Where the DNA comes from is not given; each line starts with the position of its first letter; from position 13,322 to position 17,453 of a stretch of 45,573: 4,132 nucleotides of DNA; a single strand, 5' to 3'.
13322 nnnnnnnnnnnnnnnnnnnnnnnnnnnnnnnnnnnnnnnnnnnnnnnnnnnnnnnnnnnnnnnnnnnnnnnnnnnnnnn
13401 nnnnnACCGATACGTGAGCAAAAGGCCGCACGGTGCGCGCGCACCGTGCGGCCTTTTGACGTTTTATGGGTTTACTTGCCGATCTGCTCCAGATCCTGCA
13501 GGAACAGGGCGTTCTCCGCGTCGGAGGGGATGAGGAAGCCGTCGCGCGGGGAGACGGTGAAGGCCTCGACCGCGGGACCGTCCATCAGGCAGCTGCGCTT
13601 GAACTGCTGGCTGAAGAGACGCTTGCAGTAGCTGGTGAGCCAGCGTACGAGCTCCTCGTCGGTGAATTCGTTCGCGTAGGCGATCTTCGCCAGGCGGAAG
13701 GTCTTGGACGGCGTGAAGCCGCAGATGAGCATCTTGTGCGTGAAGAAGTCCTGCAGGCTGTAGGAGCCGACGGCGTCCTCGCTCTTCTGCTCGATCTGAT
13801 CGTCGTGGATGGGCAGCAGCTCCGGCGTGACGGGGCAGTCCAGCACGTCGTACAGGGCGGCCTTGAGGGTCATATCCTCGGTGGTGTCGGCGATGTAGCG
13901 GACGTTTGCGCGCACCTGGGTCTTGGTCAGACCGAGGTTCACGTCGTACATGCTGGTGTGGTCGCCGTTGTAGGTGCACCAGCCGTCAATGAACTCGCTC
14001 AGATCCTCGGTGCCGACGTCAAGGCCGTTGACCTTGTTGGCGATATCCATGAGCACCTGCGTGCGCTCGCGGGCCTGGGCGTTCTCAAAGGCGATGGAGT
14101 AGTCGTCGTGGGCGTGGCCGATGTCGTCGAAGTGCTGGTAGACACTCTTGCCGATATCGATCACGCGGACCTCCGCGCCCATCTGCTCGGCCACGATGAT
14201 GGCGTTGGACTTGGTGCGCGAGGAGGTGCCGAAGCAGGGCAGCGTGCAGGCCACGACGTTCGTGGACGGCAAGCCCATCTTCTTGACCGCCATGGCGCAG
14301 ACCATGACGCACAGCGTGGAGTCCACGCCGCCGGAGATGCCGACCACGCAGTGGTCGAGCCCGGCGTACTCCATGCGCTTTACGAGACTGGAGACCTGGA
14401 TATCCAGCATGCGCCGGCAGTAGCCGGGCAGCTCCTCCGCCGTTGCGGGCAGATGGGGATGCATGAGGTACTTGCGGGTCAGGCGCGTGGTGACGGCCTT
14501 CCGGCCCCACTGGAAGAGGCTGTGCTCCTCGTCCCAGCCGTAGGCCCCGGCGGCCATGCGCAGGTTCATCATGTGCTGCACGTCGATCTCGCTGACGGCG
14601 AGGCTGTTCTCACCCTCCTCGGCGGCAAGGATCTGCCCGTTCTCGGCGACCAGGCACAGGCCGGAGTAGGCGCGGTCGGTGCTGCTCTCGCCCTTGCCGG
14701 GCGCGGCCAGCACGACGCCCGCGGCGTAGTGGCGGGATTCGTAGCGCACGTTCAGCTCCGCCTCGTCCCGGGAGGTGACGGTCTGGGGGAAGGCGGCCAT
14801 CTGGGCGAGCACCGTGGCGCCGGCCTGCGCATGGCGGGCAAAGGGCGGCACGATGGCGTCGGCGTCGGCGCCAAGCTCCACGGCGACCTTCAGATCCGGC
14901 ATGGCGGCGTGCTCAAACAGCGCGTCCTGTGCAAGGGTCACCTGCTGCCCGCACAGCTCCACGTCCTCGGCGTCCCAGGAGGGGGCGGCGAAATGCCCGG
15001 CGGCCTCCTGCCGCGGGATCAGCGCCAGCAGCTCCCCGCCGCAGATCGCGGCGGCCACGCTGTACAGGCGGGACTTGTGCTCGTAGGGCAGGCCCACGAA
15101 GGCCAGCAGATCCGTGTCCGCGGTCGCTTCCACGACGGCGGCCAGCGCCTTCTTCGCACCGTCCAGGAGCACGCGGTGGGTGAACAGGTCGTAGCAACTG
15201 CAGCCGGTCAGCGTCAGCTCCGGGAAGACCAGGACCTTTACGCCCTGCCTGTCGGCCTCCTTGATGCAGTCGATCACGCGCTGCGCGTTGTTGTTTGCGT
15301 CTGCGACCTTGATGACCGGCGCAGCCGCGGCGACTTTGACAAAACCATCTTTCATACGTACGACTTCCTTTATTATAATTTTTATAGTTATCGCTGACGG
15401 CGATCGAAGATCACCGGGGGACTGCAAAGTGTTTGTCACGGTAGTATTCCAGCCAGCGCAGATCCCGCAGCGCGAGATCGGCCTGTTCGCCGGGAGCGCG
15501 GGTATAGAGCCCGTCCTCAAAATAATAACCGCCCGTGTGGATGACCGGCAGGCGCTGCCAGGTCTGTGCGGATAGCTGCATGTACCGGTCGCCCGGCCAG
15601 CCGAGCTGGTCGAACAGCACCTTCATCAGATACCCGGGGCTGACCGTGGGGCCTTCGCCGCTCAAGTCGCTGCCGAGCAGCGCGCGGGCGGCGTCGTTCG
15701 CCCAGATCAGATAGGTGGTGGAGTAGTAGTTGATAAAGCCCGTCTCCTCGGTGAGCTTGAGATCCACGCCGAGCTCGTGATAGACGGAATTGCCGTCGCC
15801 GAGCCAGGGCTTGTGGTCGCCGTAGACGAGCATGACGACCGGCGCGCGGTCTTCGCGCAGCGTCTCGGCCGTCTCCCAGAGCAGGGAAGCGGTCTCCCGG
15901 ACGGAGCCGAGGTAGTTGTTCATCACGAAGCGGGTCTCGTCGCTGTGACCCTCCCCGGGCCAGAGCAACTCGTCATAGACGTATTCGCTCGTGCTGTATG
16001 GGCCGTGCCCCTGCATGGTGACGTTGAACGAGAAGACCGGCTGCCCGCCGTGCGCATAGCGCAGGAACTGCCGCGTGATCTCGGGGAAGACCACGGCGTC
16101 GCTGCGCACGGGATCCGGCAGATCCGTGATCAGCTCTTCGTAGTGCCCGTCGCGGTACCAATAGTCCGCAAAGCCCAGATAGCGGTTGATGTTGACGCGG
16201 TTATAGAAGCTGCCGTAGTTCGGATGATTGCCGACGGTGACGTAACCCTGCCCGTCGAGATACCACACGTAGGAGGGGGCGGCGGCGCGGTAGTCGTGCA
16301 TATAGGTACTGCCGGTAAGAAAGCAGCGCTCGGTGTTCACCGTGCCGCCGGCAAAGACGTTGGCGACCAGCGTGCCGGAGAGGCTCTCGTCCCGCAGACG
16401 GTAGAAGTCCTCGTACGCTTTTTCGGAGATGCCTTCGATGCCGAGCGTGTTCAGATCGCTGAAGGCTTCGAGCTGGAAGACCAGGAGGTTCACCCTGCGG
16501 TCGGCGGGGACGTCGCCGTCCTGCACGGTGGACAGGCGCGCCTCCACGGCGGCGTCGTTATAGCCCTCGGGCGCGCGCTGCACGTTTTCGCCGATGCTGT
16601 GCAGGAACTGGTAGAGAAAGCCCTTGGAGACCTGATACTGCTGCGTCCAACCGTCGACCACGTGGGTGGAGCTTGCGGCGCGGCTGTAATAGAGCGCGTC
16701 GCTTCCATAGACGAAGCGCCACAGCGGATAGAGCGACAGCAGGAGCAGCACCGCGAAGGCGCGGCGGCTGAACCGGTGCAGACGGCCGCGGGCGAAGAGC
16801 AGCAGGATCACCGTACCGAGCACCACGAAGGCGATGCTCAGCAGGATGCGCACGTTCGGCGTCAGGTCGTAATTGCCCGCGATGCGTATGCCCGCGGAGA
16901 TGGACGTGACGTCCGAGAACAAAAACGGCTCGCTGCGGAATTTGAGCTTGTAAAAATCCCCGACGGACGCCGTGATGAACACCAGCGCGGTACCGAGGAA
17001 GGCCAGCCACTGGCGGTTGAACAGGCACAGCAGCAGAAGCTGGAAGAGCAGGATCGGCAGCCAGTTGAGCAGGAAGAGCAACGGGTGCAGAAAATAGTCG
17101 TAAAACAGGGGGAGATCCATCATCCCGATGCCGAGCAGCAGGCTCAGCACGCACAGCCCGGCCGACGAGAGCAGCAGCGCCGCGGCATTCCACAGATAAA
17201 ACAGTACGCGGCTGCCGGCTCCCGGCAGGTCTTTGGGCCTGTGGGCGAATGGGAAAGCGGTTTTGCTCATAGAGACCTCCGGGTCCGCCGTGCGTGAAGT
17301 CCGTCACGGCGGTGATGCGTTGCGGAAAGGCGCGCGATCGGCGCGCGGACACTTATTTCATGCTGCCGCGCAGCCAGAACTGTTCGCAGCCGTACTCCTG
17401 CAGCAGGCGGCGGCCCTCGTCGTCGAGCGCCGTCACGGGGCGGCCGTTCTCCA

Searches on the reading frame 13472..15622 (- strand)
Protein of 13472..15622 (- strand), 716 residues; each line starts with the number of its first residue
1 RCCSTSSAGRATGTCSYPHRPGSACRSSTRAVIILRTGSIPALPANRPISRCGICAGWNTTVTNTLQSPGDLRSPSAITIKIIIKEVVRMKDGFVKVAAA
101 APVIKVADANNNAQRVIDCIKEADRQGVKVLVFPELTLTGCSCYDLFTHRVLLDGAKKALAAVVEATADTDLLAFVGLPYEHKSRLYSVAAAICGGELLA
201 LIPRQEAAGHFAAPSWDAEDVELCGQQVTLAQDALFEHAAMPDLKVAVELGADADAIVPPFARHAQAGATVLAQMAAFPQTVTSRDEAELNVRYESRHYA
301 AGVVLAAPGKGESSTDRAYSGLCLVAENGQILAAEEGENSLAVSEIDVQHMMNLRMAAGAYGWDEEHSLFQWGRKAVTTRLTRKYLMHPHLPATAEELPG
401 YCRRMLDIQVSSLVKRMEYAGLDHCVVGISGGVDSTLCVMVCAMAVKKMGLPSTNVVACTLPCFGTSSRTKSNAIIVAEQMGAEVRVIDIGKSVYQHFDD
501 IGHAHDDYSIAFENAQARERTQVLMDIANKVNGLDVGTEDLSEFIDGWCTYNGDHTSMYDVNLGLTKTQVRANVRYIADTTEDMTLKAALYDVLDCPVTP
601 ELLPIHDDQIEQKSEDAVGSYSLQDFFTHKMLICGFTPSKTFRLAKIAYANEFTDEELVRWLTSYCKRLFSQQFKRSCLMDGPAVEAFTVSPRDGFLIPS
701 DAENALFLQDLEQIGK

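Call 66: search_protein_families(library=pfam, proteins=[window:13472-15622:-], max_evalue=0.00001)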
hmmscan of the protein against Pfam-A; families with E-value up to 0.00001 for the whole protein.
window:13472-15622:- (716 aa): 2 families
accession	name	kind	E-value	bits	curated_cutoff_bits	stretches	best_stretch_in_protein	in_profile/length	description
PF02540.23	NAD_synthase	-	8.3e-27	94.3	21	1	411-578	7-167/242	NAD synthase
PF00795.27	CN_hydrolase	-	9.1e-09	35.5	23.2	1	96-201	1-106/256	Carbon-nitrogen hydrolase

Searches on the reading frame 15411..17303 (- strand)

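Call 67: search_protein_families(library=pfam, proteins=[window:15411-17303:-], max_evalue=0.00001)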
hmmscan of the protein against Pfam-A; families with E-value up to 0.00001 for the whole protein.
window:15411-17303:- (630 aa): 1 family
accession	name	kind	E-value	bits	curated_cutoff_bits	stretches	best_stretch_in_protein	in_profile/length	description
PF00884.28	Sulfatase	-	4.2e-17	62.9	25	1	291-539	17-277/301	Sulfatase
